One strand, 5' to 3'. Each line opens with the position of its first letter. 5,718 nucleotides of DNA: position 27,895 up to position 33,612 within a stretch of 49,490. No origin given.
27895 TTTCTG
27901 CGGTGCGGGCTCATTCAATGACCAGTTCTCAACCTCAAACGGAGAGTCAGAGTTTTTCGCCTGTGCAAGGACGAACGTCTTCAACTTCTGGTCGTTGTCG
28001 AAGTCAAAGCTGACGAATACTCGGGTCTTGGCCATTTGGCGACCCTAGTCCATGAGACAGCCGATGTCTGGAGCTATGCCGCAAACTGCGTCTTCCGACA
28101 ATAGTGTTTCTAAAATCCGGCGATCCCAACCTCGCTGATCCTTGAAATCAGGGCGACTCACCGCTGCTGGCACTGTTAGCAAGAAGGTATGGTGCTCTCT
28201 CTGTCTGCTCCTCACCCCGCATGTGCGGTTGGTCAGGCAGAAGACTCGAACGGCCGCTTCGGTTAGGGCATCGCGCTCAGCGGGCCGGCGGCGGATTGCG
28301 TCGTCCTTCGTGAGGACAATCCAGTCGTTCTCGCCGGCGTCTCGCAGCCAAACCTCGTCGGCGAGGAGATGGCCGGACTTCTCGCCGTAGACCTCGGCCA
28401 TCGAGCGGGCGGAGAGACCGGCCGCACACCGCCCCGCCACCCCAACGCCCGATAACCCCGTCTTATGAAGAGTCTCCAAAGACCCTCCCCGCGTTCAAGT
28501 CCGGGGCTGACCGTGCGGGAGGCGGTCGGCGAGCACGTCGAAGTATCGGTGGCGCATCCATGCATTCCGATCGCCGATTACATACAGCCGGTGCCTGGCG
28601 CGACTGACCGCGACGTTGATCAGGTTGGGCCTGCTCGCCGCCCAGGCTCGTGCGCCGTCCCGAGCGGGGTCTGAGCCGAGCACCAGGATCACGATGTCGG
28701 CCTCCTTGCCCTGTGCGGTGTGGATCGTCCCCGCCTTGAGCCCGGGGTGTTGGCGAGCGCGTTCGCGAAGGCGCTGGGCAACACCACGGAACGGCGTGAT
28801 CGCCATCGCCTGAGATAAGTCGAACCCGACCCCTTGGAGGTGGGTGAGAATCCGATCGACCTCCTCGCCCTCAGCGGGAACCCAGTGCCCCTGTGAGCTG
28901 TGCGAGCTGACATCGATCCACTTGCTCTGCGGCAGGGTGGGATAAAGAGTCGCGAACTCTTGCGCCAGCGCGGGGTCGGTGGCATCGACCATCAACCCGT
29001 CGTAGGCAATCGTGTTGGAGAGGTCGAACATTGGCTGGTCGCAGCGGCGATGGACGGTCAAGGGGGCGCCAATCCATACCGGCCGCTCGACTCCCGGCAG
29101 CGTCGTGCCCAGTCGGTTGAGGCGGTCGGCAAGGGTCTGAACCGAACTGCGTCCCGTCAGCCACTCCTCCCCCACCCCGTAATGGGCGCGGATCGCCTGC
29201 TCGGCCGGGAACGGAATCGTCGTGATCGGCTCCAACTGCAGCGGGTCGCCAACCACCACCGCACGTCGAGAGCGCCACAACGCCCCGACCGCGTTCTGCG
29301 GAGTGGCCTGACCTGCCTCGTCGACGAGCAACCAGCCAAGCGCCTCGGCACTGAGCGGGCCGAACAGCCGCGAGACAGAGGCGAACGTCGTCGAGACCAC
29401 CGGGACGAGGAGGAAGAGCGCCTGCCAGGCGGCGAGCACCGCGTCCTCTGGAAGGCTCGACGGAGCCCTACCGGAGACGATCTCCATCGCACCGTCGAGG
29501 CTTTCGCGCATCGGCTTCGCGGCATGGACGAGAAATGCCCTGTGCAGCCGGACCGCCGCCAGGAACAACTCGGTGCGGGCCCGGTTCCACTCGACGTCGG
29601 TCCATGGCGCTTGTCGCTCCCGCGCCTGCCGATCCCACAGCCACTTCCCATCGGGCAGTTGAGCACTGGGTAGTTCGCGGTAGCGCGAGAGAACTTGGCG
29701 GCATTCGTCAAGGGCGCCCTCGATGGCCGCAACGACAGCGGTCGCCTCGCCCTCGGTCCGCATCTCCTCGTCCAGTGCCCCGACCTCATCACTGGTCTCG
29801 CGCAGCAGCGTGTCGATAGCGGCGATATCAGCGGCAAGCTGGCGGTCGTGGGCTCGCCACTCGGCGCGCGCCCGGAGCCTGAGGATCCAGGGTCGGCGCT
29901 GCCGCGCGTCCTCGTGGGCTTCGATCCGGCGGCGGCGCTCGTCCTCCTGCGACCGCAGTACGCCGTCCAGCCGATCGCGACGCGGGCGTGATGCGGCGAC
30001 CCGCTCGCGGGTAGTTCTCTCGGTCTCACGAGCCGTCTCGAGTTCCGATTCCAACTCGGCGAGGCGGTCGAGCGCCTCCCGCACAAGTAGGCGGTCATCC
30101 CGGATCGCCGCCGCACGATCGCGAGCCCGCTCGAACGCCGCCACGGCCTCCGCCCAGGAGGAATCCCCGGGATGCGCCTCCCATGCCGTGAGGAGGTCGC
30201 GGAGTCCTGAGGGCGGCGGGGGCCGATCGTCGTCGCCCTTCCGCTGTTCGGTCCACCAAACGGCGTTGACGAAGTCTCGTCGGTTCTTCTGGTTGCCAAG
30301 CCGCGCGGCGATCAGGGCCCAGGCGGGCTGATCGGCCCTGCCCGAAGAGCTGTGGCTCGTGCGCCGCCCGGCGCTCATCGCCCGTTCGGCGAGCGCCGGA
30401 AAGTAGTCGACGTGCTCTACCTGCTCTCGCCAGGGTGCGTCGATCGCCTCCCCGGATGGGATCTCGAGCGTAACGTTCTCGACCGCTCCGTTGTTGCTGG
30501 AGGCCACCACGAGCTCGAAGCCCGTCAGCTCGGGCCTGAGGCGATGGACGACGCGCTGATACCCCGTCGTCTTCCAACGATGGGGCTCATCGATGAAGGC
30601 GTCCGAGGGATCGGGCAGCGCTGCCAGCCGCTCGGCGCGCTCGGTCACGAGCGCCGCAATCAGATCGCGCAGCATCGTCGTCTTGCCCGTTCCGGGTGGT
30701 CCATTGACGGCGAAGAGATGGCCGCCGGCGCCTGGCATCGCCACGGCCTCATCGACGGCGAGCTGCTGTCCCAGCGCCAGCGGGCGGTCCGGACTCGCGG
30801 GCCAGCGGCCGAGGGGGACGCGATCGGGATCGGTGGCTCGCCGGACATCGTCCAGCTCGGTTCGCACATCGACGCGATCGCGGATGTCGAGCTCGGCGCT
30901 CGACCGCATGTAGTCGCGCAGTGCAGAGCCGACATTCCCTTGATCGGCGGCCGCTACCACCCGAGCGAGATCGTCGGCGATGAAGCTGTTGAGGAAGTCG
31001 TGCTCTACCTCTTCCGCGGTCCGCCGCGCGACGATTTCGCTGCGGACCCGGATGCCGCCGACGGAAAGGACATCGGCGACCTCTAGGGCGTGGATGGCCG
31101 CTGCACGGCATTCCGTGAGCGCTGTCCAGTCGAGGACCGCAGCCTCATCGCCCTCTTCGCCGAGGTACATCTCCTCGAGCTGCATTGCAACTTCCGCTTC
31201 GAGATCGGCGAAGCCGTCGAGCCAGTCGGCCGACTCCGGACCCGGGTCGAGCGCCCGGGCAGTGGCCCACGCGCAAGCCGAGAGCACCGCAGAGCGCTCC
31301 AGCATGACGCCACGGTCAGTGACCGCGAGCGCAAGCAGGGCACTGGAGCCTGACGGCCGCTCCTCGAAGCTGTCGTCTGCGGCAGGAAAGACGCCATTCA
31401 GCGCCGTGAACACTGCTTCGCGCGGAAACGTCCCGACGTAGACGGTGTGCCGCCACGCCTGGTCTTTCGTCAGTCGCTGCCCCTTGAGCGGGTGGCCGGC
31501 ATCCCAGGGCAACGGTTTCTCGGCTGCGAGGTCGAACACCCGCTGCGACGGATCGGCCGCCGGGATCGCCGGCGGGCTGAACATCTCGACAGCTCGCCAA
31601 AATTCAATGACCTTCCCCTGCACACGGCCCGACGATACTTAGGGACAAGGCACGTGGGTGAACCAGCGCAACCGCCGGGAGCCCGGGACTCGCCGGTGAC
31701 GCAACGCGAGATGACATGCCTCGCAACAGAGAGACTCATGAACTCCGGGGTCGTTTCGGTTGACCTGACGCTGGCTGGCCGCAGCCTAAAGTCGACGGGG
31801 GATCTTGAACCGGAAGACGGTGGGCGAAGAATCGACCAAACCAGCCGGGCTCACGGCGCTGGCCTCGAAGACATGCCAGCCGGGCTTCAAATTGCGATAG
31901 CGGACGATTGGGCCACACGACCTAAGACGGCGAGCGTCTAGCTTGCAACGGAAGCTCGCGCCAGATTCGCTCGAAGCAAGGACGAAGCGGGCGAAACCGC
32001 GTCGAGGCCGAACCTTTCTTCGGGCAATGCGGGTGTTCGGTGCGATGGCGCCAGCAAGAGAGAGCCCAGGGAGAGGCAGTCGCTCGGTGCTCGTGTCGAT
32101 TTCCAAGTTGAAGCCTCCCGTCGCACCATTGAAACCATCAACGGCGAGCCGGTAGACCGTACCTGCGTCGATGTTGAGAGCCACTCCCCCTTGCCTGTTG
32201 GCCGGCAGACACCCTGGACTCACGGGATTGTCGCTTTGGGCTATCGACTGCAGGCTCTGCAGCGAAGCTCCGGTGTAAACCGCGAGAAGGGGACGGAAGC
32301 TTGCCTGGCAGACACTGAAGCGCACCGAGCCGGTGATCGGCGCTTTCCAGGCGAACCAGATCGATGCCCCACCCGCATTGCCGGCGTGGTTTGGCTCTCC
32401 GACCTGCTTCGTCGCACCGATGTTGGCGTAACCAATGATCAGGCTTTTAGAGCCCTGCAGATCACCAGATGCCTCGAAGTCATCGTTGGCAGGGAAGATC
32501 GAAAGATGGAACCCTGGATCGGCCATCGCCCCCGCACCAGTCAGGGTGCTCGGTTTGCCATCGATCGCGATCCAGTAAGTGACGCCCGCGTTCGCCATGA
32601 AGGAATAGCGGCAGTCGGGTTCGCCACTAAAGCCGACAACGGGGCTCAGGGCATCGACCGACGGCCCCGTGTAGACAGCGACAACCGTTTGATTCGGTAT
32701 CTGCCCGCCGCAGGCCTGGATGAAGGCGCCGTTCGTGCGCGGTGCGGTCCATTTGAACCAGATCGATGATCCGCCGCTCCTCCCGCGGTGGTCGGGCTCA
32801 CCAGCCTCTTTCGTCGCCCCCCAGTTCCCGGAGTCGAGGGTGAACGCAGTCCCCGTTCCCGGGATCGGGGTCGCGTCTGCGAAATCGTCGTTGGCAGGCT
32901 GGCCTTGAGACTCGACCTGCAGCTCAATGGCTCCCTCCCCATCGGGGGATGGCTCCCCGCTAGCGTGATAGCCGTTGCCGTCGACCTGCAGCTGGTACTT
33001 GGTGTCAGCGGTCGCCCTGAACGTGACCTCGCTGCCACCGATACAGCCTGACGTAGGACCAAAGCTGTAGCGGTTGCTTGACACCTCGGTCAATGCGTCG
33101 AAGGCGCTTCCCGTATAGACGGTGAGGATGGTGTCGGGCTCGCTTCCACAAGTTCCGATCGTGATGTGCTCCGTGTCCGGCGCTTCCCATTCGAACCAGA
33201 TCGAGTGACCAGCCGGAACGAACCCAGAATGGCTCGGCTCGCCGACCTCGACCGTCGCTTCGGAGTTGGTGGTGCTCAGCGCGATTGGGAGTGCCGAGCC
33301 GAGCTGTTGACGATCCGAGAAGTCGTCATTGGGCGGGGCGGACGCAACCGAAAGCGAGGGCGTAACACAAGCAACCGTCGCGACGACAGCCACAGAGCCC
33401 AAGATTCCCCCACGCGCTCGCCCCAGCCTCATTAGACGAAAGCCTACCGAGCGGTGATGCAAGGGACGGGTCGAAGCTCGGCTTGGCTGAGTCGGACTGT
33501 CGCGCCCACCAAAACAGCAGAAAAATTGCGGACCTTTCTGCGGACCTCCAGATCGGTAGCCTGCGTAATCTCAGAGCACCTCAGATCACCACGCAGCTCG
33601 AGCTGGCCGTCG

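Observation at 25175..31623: Thoeris-like operon with three TIR proteins, a stand-alone SLOG sensor and a helicase/PIN-like module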

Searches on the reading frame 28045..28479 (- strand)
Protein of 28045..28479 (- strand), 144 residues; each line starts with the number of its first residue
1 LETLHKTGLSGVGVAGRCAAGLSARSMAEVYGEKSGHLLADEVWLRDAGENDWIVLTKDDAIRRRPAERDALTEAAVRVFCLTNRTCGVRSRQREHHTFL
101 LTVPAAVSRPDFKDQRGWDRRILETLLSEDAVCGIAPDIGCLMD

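Call 4: search_protein_families(library=pfam, proteins=[window:28045-28479:-], max_evalue=1)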
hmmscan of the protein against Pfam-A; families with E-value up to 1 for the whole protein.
window:28045-28479:- (144 aa): 1 family
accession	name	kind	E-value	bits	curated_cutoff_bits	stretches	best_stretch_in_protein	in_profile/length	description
PF18478.7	PIN_10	-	5e-13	49.4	26.2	1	22-83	26-83/84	PIN like domain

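Call 5: search_protein_families(library=padloc, proteins=[window:28045-28479:-], max_evalue=1)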
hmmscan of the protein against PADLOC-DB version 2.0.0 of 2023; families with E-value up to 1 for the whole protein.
window:28045-28479:- (144 aa): 0 families

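Call 55: search_protein_families(library=ncbifam, proteins=[window:28045-28479:-], max_evalue=0.01)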
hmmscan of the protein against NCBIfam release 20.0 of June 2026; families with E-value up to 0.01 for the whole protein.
window:28045-28479:- (144 aa): 0 families

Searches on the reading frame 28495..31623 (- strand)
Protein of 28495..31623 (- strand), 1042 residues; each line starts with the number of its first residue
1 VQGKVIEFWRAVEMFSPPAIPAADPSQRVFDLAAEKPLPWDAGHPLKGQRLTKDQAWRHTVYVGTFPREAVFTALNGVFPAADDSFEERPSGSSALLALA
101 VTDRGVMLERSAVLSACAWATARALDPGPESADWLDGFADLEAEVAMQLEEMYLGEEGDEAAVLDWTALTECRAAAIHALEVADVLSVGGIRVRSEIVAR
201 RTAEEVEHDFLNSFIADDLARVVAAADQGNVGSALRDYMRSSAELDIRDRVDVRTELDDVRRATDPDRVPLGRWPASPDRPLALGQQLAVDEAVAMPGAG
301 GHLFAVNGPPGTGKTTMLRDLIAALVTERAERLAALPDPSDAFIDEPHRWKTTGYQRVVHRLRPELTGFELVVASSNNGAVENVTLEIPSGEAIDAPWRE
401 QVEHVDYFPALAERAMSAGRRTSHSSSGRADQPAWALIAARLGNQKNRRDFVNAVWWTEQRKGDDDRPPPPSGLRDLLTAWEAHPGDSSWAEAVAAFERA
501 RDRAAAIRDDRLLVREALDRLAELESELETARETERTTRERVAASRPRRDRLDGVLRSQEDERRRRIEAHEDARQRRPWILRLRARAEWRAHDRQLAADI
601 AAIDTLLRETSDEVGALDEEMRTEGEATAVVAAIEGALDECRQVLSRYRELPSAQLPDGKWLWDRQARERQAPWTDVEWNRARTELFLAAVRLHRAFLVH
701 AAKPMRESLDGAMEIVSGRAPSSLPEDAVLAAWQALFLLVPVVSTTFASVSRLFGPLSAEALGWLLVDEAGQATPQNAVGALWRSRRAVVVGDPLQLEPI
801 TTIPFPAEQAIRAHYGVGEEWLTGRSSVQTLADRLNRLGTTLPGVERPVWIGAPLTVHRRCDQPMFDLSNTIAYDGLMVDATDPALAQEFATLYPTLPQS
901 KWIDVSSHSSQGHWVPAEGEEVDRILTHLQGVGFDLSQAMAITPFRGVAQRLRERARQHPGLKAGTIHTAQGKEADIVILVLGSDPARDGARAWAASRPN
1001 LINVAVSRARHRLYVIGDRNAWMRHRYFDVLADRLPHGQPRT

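Call 4: search_protein_families(library=pfam, proteins=[window:28495-31623:-], max_evalue=1)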
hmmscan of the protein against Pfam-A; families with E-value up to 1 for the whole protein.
window:28495-31623:- (1042 aa): 23 families
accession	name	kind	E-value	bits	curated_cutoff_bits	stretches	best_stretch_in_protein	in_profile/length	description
PF13086.12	AAA_11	-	4e-14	53.5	27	2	742-801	195-254/257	AAA domain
PF13087.12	AAA_12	-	3.7e-11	43.4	27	1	855-1019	20-194/195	AAA domain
PF01443.25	Viral_helicase1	-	1e-08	35.8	21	1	958-1016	177-227/228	Viral superfamily 1 RNA helicase core domain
PF13604.12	AAA_30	-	4.2e-07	30.3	27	2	285-326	5-43/191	AAA domain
PF13538.12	UvrD_C_2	-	2.5e-06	27.7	27.4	1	964-1016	4-52/52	UvrD-like helicase C-terminal domain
PF13245.12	AAA_19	-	2.6e-06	28.1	25.1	1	301-329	11-39/134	AAA domain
PF09848.15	SLFN-g3_helicase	-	2.6e-05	24.1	24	1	963-1005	271-313/354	Schlafen group 3, DNA/RNA helicase domain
PF01078.27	Mg_chelatase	-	0.0023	17.8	20.3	1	289-326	10-47/207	Magnesium chelatase, subunit ChlI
PF25199.1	nSTAND_NTPase5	-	0.0024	18.1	34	1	297-341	37-81/145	Novel STAND NTPase 5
PF13238.12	AAA_18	-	0.012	16.4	29.4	1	306-339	3-37/128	AAA domain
PF13401.12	AAA_22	-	0.015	16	27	1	304-338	8-33/130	AAA domain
PF13191.12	AAA_16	-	0.034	15.1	32.6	1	297-328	19-51/167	AAA ATPase domain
PF01580.24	FtsK_SpoIIIE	-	0.035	14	24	1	294-328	36-66/221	FtsK/SpoIIIE family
PF20720.3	nSTAND3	-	0.078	13.1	27.2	1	305-341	21-56/155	Novel STAND NTPase 3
PF24883.2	NPHP3_N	-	0.1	13.2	24.8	1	301-329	22-50/164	Nephrocystin 3, N-terminal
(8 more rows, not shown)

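Call 5: search_protein_families(library=padloc, proteins=[window:28495-31623:-], max_evalue=1)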
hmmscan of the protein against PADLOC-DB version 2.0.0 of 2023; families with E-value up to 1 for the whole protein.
window:28495-31623:- (1042 aa): 19 families
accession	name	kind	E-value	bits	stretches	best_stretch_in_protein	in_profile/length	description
PDLC03924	MkoC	-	1.1e-58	197.3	1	279-1021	246-946/1136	-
PDLC03920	MkoA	-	1.2e-29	101.2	2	764-1021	794-1078/1112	-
PDLC03921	MkoA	-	4e-18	62.5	3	962-1025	1512-1573/1607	-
PDLC05009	PDC-S37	-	1.4e-09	34.4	2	765-799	941-975/1550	-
PDLC04140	mad8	-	6.9e-06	23.8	1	299-546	25-145/314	mads_8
PDLC00104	GajB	-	4e-05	20.6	1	948-1020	490-566/574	UrvD helicase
PDLC02194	Hhe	-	5e-05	18.6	1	763-801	1382-1420/1911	-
PDLC01734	typeIV_RecD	-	0.00014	18.3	0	767-800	440-476/763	RecD_0_IVD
PDLC00136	GajB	-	0.00024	18.1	1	953-1015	478-544/570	UrvD helicase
PDLC03868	LmuB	-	0.00063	16.1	1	480-650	513-687/1035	-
PDLC04476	PDC-M16A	-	0.0015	15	1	302-330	26-54/691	-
PDLC00127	GajB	-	0.0053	13.3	1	950-1021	494-570/594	UrvD helicase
PDLC00132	GajB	-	0.019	11.6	1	956-1015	535-598/625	UrvD helicase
PDLC02350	AbiO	-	0.023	11.5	1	286-328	182-219/468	AbiO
PDLC02372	Nhi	-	0.029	11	1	298-327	198-224/470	-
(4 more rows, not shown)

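Call 55: search_protein_families(library=ncbifam, proteins=[window:28495-31623:-], max_evalue=0.01)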
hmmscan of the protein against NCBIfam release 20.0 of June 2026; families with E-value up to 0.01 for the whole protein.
window:28495-31623:- (1042 aa): 7 families
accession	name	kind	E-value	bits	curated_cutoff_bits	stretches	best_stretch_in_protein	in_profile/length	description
TIGR00376.1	TIGR00376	hypoth_equivalog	1.5e-12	46.8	348.9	2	908-1032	501-624/639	IGHMBP2 family helicase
NF058533.1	antiphage_ProA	equivalog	4.3e-08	31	1500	1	749-799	1292-1341/1903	anti-phage protein ProA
NF042953.1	Hhe_antiphage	equivalog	9.5e-08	29.9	2000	1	765-800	1285-1320/1797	DUF4011 domain-containing anti-phage protein Hhe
TIGR01448.2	helicase_RecD2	equivalog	8.2e-07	27.5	500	0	964-1022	642-693/713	SF1B family DNA helicase RecD2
TIGR01447.1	recD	equivalog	1.1e-05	24.2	310.15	0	301-330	163-192/597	exodeoxyribonuclease V subunit alpha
NF008127.0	PRK10875.1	equivalog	0.0071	14.9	671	0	305-329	175-199/619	exodeoxyribonuclease V subunit alpha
NF006746.0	PRK09270.1-5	subfamily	0.0086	15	250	0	302-337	22-56/210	nucleoside/nucleotide kinase family protein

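Call 64: find_related_loci(query=window:28495-31623:-, collection=metagenome_contigs, flank=6000)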
Query window:28495-31623:- (1042 aa) in metagenome_contigs; peptide patterns used: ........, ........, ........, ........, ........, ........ (x = any residue, [..] = any of these).
72 stretches matched a pattern; 19 encode a relative of the query (tblastn E <= 1e-3); 18 distinct loci.
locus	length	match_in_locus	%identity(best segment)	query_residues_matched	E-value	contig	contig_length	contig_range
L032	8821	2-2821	87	103-1042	0e+0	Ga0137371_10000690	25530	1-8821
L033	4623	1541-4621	72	1-1040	0e+0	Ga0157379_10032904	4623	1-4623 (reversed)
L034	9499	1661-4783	70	1-1041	0e+0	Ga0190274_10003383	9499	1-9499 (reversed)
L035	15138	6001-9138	71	1-1037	0e+0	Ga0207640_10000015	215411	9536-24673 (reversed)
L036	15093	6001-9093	71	4-1041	0e+0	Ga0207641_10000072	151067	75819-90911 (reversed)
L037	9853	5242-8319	71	4-1042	0e+0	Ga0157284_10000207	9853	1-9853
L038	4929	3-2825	74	101-1042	0e+0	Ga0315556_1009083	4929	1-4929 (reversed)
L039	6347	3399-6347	72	4-993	0e+0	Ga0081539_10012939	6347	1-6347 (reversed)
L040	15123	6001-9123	70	1-1041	0e+0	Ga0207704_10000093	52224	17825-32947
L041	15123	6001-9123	70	1-1041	0e+0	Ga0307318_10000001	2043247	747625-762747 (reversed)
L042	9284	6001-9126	72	1-1041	0e+0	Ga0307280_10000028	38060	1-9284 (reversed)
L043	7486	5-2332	73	257-1041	0e+0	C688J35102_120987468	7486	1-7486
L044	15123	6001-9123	69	1-1041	0e+0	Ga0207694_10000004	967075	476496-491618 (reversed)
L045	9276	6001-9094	69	4-1042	0e+0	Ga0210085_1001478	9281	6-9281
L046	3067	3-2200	74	310-1041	0e+0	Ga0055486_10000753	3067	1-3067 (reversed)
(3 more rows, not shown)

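Call 72: search_protein_families(library=pfam, proteins=[L032:5754-8402:-, L032:4843-6138:-, L032:2997-3386:+, L032:2721-3389:-, L041:9299-9994:+, L041:9119-10018:-, L041:10670-11884:+, L041:11835-13709:+, L041:5187-5954:+, L041:3378-5135:+], max_evalue=0.001)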
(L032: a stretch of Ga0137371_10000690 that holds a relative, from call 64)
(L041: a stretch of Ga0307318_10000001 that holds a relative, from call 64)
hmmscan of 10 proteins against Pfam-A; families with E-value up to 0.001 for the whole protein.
L032:5754-8402:- (882 aa): 0 families

L032:4843-6138:- (431 aa): 0 families

L032:2997-3386:+ (129 aa): 0 families

L032:2721-3389:- (222 aa): 0 families

L041:9299-9994:+ (231 aa): 3 families
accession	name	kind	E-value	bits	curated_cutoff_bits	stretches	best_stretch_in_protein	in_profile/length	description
PF21321.3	HTH_66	-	1.8e-17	64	24.3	1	19-89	3-83/83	Putative DNA-binding HTH domain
PF04255.20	DUF433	-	6.1e-07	29.6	23.6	1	172-223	1-53/56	Protein of unknown function (DUF433)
PF13384.12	HTH_23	-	0.00056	20.1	24.6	0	17-37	16-36/50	Homeodomain-like domain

L041:9119-10018:- (299 aa): 0 families

L041:10670-11884:+ (404 aa): 1 family
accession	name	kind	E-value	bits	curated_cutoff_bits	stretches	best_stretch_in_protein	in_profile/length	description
PF13289.12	SIR2_2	-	1.1e-20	74.6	24.5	1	161-325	2-135/141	SIR2-like domain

L041:11835-13709:+ (624 aa): 5 families
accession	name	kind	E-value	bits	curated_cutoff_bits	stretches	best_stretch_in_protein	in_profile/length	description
PF01935.23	DUF87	-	3.9e-28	99.5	23.2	1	160-449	1-220/220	Helicase HerA, central domain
PF05872.18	HerA_C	-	6.6e-12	45.3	22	1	451-565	242-361/502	Helicase HerA-like C-terminal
PF01580.24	FtsK_SpoIIIE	-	3e-05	24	24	0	183-206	40-63/221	FtsK/SpoIIIE family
PF12846.13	AAA_10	-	4.2e-05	23.2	27.5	0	466-535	240-307/362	AAA-like domain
PF10412.15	TrwB_AAD_bind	-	0.00026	20.5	20.5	1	181-228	14-58/387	Type IV secretion-system coupling protein DNA-binding domain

L041:5187-5954:+ (255 aa): 0 families

L041:3378-5135:+ (585 aa): 0 families

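Call 89: search_solved_structures(query=window:28495-31623:-, max_evalue=0.001)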
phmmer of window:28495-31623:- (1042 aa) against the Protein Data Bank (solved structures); distinct sequences matched with E-value up to 0.001: 6.
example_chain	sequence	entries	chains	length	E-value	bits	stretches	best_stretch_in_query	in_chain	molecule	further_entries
4b3g_A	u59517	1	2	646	5.8e-09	37.7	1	748-1042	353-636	DNA-BINDING PROTEIN SMUBP-2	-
4b3f_X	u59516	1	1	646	5.8e-09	37.7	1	748-1042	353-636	DNA-BINDING PROTEIN SMUBP-2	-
5eax_A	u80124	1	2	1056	2.4e-05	25.8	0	728-801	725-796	DNA replication ATP-dependent helicase/nuclease DNA2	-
5eaw_A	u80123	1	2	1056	2.4e-05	25.8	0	728-801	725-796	DNA replication ATP-dependent helicase/nuclease DNA2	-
5ean_A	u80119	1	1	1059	2.4e-05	25.7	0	728-801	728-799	DNA replication ATP-dependent helicase/nuclease DNA2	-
8ftm_A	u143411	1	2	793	0.00068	20.9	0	940-1030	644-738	5'-3' RNA helicase-like protein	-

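Call 90: search_protein_families(library=phrogs, proteins=[window:28495-31623:-], max_evalue=0.001)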
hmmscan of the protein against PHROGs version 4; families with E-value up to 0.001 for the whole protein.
window:28495-31623:- (1042 aa): 4 families
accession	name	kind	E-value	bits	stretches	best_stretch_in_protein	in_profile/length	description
phrog_25411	-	unknown function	1.6e-17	64.4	1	741-1020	334-600/627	-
phrog_325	-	DNA, RNA and nucleotide metabolism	1.4e-11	44.5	2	281-326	470-515/986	Dda-like helicase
phrog_194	-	head and packaging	6.1e-09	37.1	1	956-1022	247-313/335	head scaffolding protein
phrog_1967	-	DNA, RNA and nucleotide metabolism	2.4e-07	30.7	0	957-1017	600-668/776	DNA helicase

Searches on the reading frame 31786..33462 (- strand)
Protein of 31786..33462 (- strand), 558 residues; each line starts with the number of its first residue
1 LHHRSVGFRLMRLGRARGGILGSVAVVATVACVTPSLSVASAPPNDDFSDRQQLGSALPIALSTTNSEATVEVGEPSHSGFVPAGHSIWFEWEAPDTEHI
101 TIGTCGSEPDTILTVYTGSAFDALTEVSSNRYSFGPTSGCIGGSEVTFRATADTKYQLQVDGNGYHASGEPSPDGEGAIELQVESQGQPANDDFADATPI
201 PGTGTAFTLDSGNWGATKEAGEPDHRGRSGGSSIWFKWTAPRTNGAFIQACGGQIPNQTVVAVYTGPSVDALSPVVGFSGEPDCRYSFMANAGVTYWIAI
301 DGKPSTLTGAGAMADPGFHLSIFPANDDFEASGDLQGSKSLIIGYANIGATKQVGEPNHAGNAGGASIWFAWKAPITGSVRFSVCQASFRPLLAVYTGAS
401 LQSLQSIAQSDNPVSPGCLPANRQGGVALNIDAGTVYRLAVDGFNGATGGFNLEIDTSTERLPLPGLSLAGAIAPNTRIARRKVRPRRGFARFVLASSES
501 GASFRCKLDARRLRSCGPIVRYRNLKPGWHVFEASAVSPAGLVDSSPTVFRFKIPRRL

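Call 10: search_protein_families(library=pfam, proteins=[window:31786-33462:-], max_evalue=0.01)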
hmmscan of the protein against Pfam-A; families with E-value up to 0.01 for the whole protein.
window:31786-33462:- (558 aa): 1 family
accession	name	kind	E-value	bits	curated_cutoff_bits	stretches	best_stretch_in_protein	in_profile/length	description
PF04151.21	PPC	-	0.0083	17.4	25.9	0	286-305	5-24/70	Bacterial pre-peptidase C-terminal domain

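Call 55: search_protein_families(library=ncbifam, proteins=[window:31786-33462:-], max_evalue=0.01)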
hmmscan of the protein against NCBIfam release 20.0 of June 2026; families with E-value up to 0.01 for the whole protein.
window:31786-33462:- (558 aa): 0 families

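Call 56: search_protein_families(library=padloc, proteins=[window:31786-33462:-], max_evalue=0.001)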
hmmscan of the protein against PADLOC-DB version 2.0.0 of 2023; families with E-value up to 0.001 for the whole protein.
window:31786-33462:- (558 aa): 0 families

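Call 90: search_protein_families(library=phrogs, proteins=[window:31786-33462:-], max_evalue=0.001)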
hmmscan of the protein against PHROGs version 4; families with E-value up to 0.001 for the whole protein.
window:31786-33462:- (558 aa): 0 families
